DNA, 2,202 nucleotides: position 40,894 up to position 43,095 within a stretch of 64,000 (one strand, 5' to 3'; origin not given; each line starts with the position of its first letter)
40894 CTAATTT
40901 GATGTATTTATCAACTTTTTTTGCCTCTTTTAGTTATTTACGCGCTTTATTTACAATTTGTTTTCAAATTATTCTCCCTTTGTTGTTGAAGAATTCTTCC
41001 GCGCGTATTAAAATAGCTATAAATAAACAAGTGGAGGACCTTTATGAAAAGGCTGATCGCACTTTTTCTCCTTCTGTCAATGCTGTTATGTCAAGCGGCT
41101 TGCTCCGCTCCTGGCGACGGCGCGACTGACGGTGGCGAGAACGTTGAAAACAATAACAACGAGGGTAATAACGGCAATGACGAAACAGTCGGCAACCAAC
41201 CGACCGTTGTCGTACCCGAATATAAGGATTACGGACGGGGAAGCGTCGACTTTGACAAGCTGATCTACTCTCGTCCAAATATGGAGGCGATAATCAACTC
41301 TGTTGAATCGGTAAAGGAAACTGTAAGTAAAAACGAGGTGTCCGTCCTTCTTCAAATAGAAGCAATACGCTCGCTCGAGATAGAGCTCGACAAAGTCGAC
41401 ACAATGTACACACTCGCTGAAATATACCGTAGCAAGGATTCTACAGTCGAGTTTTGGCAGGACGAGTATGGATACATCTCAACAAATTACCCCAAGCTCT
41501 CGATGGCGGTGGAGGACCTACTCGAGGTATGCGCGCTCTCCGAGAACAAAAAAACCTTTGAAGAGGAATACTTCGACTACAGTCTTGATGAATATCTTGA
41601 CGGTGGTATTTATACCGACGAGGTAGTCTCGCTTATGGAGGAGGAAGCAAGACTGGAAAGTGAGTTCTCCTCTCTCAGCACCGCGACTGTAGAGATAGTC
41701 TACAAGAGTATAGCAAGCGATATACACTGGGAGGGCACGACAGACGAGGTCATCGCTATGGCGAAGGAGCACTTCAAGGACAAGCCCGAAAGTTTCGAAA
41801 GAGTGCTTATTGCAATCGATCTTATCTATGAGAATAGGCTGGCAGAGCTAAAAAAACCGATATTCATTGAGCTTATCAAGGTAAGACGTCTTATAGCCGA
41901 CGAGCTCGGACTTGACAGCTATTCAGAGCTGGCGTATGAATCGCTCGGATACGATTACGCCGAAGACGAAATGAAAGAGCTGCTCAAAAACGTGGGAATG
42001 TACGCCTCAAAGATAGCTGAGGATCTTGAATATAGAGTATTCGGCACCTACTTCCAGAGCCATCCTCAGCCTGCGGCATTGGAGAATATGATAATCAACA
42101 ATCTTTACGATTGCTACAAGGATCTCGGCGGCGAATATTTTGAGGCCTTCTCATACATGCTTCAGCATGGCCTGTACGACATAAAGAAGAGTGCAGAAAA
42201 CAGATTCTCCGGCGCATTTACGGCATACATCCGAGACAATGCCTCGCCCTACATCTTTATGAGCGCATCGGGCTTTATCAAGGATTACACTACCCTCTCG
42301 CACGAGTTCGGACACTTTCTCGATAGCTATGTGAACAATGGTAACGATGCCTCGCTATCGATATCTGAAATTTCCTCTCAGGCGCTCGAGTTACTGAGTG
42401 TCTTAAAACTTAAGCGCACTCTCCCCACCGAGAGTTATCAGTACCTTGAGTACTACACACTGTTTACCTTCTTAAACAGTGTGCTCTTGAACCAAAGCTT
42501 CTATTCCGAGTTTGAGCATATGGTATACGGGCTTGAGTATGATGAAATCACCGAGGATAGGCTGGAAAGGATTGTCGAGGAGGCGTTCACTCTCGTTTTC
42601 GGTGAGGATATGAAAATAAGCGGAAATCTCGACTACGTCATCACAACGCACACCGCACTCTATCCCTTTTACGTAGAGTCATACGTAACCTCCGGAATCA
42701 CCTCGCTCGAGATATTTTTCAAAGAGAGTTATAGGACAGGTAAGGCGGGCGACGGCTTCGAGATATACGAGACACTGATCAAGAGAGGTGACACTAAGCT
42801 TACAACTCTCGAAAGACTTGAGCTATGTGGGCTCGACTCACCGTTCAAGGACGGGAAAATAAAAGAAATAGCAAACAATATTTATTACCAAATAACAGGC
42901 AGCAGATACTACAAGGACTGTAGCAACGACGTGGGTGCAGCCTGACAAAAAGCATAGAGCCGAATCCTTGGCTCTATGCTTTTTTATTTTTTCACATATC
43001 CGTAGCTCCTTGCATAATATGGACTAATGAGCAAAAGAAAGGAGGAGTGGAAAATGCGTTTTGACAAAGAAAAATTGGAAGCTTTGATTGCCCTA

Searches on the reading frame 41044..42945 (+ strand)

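Call 8: search_protein_families(library=pfam, proteins=[window:41044-42945:+], max_evalue=0.001)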
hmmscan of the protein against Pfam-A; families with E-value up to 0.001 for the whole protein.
window:41044-42945:+ (633 aa): 1 family
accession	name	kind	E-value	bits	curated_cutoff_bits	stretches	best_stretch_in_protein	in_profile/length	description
PF01432.26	Peptidase_M3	-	2.5e-07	30.8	27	1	384-607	194-453/457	Peptidase family M3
